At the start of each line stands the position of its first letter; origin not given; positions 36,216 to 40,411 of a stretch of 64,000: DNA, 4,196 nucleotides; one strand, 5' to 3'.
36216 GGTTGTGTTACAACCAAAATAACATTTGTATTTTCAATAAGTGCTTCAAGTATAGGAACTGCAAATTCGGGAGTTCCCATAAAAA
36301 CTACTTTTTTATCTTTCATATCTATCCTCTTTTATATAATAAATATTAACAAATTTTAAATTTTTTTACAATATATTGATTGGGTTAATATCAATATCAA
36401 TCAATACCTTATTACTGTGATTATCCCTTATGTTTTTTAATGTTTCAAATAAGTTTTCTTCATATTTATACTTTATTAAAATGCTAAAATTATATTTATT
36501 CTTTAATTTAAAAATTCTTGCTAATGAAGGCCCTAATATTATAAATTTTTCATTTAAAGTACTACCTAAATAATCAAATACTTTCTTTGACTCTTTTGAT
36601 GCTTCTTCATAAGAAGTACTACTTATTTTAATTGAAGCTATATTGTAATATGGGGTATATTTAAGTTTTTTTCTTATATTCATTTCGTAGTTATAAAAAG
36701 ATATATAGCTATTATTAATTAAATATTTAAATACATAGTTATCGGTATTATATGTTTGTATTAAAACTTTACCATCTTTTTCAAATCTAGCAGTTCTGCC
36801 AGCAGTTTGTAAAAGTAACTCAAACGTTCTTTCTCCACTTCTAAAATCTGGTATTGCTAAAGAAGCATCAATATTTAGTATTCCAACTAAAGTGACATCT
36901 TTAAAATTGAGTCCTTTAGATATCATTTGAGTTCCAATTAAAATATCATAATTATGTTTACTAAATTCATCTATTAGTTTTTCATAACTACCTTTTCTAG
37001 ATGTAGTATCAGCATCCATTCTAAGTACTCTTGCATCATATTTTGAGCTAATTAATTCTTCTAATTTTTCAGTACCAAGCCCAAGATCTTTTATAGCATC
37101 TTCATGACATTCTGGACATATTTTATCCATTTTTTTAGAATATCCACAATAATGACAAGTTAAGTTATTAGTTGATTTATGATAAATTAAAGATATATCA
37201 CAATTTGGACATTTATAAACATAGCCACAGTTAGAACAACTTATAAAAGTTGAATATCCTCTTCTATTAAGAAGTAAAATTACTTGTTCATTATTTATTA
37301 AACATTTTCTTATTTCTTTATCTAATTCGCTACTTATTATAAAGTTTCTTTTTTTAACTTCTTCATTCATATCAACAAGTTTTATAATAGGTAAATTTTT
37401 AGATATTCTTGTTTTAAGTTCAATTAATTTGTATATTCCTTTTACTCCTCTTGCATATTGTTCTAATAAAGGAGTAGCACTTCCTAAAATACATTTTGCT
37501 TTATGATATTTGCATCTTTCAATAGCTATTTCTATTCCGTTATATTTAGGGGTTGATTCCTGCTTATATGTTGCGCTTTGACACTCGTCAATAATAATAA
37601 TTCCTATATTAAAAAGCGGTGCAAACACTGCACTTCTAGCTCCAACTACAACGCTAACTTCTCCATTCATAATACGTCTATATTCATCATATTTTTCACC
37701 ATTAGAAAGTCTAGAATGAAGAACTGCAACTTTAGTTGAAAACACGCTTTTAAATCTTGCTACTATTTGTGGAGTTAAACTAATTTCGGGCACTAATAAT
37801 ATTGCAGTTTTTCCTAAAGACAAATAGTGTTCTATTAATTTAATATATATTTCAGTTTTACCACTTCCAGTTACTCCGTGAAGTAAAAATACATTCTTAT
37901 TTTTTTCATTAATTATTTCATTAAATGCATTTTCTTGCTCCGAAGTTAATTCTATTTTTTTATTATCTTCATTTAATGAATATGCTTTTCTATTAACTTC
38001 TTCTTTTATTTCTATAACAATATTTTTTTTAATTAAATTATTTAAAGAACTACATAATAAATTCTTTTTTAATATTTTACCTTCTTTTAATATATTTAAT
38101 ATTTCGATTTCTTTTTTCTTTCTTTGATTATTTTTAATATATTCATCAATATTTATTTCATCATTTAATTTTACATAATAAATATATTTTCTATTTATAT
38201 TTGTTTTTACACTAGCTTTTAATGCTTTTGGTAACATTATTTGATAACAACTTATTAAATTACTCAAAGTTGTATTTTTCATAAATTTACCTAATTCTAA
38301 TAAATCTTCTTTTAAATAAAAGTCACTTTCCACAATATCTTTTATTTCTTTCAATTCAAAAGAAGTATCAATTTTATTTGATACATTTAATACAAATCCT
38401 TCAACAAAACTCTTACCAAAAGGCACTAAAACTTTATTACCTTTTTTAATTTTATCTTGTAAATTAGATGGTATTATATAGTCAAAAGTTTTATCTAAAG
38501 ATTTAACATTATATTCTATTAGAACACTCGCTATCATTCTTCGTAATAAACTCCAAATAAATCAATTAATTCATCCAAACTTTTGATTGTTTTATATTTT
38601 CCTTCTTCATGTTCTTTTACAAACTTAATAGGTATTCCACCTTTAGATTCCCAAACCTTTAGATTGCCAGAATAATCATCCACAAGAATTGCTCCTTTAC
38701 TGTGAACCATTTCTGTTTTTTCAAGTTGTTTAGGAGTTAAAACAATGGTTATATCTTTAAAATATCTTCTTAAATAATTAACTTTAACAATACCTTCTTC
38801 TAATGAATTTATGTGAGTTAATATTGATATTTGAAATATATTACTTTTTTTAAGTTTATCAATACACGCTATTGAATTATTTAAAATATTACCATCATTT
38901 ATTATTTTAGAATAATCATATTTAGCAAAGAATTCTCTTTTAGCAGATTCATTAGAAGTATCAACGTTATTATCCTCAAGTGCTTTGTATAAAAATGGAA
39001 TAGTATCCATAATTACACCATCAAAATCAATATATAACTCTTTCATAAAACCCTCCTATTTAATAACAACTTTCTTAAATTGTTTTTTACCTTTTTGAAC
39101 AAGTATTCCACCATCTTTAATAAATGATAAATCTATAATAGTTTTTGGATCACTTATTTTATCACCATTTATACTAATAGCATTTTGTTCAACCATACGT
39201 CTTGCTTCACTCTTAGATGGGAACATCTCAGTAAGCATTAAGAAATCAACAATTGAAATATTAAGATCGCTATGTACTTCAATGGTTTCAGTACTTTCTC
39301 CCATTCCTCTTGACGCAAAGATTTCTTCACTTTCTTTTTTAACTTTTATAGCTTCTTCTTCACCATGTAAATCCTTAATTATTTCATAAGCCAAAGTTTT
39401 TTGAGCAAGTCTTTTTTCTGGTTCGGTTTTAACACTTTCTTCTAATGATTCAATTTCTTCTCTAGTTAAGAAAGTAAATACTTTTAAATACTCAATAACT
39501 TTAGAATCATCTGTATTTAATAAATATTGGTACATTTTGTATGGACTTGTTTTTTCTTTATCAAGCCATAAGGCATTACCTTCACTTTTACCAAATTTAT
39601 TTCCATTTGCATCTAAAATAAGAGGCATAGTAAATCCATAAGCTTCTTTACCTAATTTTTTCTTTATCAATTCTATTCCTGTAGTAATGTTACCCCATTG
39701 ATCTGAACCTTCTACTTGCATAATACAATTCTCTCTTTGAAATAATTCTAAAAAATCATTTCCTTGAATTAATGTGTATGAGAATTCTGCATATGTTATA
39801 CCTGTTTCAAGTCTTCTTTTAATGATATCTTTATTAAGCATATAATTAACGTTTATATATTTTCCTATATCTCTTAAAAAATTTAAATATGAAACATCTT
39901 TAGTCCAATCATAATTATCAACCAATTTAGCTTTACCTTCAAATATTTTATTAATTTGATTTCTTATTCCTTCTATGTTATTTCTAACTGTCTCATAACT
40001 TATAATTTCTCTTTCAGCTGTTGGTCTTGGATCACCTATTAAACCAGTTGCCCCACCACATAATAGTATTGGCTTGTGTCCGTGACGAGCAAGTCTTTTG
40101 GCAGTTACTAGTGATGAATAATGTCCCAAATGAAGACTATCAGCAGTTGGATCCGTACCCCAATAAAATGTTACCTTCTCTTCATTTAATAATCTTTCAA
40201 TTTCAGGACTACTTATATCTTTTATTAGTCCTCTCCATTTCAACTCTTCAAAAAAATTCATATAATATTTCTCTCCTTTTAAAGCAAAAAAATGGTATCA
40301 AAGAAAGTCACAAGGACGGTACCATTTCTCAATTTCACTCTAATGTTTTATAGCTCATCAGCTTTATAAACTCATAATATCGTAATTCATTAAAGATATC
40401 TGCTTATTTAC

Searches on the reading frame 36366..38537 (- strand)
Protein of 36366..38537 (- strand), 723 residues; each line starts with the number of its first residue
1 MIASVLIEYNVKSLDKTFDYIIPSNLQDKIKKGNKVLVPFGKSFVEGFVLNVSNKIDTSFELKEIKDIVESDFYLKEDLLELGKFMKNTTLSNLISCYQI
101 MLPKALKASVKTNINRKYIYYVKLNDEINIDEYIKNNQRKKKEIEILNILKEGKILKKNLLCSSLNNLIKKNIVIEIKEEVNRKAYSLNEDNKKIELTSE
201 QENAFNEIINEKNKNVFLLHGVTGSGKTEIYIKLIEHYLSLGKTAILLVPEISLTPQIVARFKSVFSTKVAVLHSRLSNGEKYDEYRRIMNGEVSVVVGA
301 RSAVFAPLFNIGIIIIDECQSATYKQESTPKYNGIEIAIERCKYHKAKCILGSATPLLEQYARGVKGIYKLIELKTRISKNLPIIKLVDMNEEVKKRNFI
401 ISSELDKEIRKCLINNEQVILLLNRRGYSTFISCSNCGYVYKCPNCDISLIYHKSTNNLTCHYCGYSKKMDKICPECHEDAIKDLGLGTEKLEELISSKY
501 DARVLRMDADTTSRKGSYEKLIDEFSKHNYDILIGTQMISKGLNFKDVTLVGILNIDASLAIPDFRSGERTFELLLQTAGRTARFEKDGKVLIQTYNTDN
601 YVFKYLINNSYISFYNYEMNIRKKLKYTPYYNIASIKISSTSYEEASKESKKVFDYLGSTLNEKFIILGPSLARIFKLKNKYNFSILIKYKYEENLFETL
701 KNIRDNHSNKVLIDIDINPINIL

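Call 21: search_protein_families(library=ncbifam, proteins=[window:36366-38537:-], max_evalue=0.01)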
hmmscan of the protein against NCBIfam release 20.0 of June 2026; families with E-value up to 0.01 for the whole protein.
window:36366-38537:- (723 aa): 28 families (the best 25 are shown)
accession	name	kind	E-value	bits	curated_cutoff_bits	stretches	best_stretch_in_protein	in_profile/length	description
NF004066.1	PRK05580.1-3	equivalog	6.9e-239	795.2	813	2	135-722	182-788/788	primosomal protein N'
NF004068.0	PRK05580.1-5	equivalog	9e-209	695.4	1249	2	110-719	168-791/795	primosomal protein N'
TIGR00595.1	priA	equivalog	9.2e-174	578.7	230.35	1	218-720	1-509/509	replication restart helicase PriA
NF004067.0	PRK05580.1-4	equivalog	8.8e-162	540.1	763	1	14-722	14-736/737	primosomal protein N'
NF004065.0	PRK05580.1-1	equivalog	3.5e-150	501.6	858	1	13-721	11-730/731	primosomal protein N'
NF004070.0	PRK05580.2-2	equivalog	5.3e-148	494.3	921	1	12-722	20-728/729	primosomal protein N'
NF004069.0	PRK05580.2-1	equivalog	3e-131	438.8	767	1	182-722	97-611/612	primosomal protein N'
NF004072.0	PRK05580.2-4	equivalog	4.1e-128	428.5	1030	2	140-721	66-646/648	primosomal protein N'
NF004071.0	PRK05580.2-3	equivalog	2.6e-126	422.4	1105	1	13-722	25-734/735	primosomal protein N'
NF011453.0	PRK14873.1-3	equivalog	5.6e-46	156.9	812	1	2-649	15-589/653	primosome assembly protein PriA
NF011452.0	PRK14873.1-2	equivalog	3e-38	131.5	980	2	237-641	221-619/708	primosomal protein N'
NF011455.0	PRK14873.1-5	equivalog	1.8e-34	119.1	969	2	240-645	187-593/675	primosomal protein N'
NF011454.0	PRK14873.1-4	equivalog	2.4e-29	102.2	951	2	237-637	167-563/651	primosomal protein N'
NF011451.0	PRK14873.1-1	equivalog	1.7e-18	66.3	1147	1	2-488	31-516/764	primosome assembly protein PriA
TIGR00643.1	recG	equivalog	1.1e-16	60.7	659.4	1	23-419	74-451/629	ATP-dependent DNA helicase RecG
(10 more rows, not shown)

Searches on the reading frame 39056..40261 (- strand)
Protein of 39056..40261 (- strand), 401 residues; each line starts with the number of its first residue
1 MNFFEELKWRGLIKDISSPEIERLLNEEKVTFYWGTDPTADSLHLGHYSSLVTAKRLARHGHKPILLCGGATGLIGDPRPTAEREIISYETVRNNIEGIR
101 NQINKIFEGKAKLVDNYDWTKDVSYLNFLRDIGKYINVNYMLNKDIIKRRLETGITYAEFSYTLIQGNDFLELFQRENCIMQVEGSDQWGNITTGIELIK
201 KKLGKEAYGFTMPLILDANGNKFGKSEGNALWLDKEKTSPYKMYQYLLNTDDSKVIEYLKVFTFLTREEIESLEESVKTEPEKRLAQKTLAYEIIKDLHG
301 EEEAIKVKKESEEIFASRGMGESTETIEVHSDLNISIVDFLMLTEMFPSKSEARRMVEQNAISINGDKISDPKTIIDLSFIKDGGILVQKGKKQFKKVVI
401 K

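Call 21: search_protein_families(library=ncbifam, proteins=[window:39056-40261:-], max_evalue=0.01)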
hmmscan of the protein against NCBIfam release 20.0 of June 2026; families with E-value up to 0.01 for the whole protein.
window:39056-40261:- (401 aa): 1 family
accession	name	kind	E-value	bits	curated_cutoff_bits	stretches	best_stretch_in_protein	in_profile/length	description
TIGR00234.1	tyrS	equivalog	1.6e-111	373.3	113.8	1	2-400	5-405/406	tyrosine--tRNA ligase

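Call 46: find_encoding_contigs(protein=window:39056-40261:-, flank=4000, max_places=8)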
Protein window:39056-40261:- (401 aa): no gene with exactly this product is on record in the collection.

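Call 52: find_homologous_proteins(query=window:39056-40261:-, max_evalue=1e-100)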
Query window:39056-40261:- (401 aa): 7963 proteins with E <= 1e-100 among 8000 candidates; the best 120 are listed.
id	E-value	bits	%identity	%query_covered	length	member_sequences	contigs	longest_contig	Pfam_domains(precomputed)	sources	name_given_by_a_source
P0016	4.3e-264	893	100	100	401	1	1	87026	PF22421.2,PF00579.32,PF01479.31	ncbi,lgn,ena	-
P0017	8.6e-255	863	96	100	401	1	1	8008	PF22421.2,PF00579.32,PF01479.31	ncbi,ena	-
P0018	6.8e-254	860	96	100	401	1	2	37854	PF22421.2,PF00579.32,PF01479.31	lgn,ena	-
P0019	1.3e-253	859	96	100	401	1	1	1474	PF22421.2,PF00579.32,PF01479.31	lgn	-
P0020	3.1e-253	858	96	100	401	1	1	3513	PF22421.2,PF00579.32,PF01479.31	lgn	-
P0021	7.2e-251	850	-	-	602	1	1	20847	PF22421.2,PF00579.32,PF01479.31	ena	-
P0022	1.1e-249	846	94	100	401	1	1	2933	PF22421.2,PF00579.32,PF01479.31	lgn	-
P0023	2.9e-216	736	81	100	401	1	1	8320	PF22421.2,PF00579.32,PF01479.31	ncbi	-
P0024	5.1e-216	735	81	100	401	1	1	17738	PF22421.2,PF00579.32,PF01479.31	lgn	-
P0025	1.2e-212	724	79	100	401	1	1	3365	PF22421.2,PF00579.32,PF01479.31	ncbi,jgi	jgi:tyrosyl-tRNA synthetase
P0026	1.3e-211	720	80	100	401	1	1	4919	PF22421.2,PF00579.32,PF01479.31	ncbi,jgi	jgi:tyrosyl-tRNA synthetase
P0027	9.3e-211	718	80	100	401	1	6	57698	PF22421.2,PF00579.32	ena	-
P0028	2.1e-210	717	80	100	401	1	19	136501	PF22421.2,PF00579.32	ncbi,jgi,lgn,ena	-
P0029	7.1e-210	715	79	100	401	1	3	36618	PF22421.2,PF00579.32,PF01479.31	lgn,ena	-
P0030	1.6e-209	714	80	99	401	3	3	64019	PF22421.2,PF00579.32,PF01479.31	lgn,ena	-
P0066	8.2e-203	692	79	99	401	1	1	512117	PF22421.2,PF00579.32,PF01479.31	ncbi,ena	-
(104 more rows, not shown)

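Call 53: find_encoding_contigs(protein=P0016, flank=3000, max_places=3)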
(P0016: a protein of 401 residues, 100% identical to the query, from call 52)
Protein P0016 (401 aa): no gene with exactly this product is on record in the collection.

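Call 54: find_encoding_contigs(protein=P0018, flank=3000, max_places=3)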
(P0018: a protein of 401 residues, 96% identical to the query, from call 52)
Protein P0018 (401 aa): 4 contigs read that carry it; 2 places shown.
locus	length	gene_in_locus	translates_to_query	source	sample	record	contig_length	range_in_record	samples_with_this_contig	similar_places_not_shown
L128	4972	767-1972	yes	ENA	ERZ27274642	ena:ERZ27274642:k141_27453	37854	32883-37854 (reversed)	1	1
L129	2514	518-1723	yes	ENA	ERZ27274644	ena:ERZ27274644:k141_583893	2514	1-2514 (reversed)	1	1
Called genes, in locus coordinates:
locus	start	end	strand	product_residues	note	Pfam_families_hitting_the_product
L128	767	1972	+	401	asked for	PF00579:tRNA-synt_1b, PF01479:S4 (faint), PF22421:SYY_C-terminal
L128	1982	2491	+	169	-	-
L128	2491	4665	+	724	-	PF17764:PriA_3primeBD, PF00270:DEAD, PF04851:ResIII, PF18319:Zn_ribbon_PriA, PF00271:Helicase_C, PF18074:PriA_C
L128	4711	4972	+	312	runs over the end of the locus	PF00551:Formyl_trans_N, PF02911:Formyl_trans_C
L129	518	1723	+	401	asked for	PF00579:tRNA-synt_1b, PF01479:S4 (faint), PF22421:SYY_C-terminal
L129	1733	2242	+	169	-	-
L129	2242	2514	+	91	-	?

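Call 55: find_encoding_contigs(protein=P0017, flank=3000, max_places=3)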
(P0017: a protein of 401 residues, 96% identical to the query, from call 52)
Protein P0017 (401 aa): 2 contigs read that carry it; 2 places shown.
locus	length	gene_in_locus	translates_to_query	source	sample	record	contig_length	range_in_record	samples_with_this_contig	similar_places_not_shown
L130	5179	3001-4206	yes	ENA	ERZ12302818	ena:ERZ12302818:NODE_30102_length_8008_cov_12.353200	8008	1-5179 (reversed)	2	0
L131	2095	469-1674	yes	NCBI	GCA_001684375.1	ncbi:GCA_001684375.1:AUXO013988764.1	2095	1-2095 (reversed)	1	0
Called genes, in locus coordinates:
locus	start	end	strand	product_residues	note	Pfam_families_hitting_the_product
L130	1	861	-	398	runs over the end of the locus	PF25198:Spore_GerAC_N, PF05504:Spore_GerAC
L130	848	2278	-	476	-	PF03323:GerA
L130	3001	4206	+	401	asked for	PF00579:tRNA-synt_1b, PF01479:S4 (faint), PF22421:SYY_C-terminal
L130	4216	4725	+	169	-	-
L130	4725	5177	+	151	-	?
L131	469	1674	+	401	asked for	PF00579:tRNA-synt_1b, PF01479:S4 (faint), PF22421:SYY_C-terminal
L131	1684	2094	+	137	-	?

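Call 58: find_encoding_contigs(protein=P0028, flank=3500, max_places=3)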
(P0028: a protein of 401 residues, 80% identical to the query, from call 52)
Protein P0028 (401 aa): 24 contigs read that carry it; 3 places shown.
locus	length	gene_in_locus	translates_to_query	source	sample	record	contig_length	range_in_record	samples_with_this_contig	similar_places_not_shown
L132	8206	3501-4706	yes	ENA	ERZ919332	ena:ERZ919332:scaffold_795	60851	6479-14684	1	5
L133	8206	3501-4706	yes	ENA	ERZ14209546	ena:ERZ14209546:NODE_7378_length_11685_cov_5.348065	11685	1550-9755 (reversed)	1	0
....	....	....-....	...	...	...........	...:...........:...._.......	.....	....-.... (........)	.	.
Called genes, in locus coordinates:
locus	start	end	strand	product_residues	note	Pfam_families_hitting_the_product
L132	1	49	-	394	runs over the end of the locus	PF25198:Spore_GerAC_N, PF05504:Spore_GerAC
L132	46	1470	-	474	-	PF03323:GerA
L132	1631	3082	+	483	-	PF00133:tRNA-synt_1 (faint), PF01406:tRNA-synt_1e, PF01921:tRNA-synt_1f (faint), PF09334:tRNA-synt_1g, PF09190:DALR_2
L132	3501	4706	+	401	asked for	PF00579:tRNA-synt_1b, PF22421:SYY_C-terminal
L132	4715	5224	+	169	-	-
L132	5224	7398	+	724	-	PF17764:PriA_3primeBD, PF00270:DEAD, PF04851:ResIII, PF18319:Zn_ribbon_PriA, PF00271:Helicase_C, PF18074:PriA_C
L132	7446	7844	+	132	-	-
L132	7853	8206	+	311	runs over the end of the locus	PF00551:Formyl_trans_N, PF02911:Formyl_trans_C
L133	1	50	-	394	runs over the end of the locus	PF25198:Spore_GerAC_N, PF05504:Spore_GerAC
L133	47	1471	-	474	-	PF03323:GerA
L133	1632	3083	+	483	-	PF00133:tRNA-synt_1 (faint), PF01406:tRNA-synt_1e, PF01921:tRNA-synt_1f (faint), PF09334:tRNA-synt_1g, PF09190:DALR_2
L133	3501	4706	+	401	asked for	PF00579:tRNA-synt_1b, PF22421:SYY_C-terminal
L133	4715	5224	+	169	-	-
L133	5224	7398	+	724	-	PF17764:PriA_3primeBD, PF00270:DEAD, PF04851:ResIII, PF18319:Zn_ribbon_PriA, PF00271:Helicase_C, PF18074:PriA_C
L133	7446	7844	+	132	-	-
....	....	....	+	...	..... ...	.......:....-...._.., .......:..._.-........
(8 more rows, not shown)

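Call 59: find_encoding_contigs(protein=P0066, flank=3500, max_places=2)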
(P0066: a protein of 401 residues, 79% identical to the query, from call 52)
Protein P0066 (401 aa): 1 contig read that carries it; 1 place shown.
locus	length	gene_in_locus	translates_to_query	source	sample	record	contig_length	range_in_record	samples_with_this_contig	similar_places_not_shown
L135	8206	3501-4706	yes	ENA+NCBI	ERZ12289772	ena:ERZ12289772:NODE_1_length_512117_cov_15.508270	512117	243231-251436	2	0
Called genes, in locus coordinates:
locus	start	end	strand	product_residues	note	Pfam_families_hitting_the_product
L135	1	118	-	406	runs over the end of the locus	PF06838:Met_gamma_lyase, PF01053:Cys_Met_Meta_PP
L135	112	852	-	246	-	PF00106:adh_short, PF08659:KR, PF13561:adh_short_C2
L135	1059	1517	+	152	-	-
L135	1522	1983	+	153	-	-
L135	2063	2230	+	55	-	PF00471:Ribosomal_L33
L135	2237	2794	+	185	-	PF08207:EFP_N, PF01132:EFP, PF09285:Elong-fact-P_C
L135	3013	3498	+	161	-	PF00692:dUTPase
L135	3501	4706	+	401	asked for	PF00579:tRNA-synt_1b, PF22421:SYY_C-terminal, PF01479:S4 (weak)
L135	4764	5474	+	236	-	PF02517:Rce1-like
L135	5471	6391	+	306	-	-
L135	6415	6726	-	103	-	PF00367:PTS_EIIB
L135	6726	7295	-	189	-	-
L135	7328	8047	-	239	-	PF01066:CDP-OH_P_transf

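Call 60: find_encoding_contigs(protein=P0024, flank=3500, max_places=2)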
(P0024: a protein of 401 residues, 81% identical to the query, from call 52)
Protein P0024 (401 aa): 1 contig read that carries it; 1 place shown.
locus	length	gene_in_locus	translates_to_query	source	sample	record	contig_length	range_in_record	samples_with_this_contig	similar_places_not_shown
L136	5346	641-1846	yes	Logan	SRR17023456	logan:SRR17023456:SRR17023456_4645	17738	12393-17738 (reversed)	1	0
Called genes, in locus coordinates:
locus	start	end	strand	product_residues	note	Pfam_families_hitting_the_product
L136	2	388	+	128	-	?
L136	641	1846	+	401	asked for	PF00579:tRNA-synt_1b, PF22421:SYY_C-terminal, PF01479:S4 (weak)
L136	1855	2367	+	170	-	-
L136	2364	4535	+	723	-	PF17764:PriA_3primeBD, PF00270:DEAD, PF04851:ResIII, PF18319:Zn_ribbon_PriA, PF00271:Helicase_C, PF18074:PriA_C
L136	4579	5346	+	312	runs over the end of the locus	PF00551:Formyl_trans_N, PF02911:Formyl_trans_C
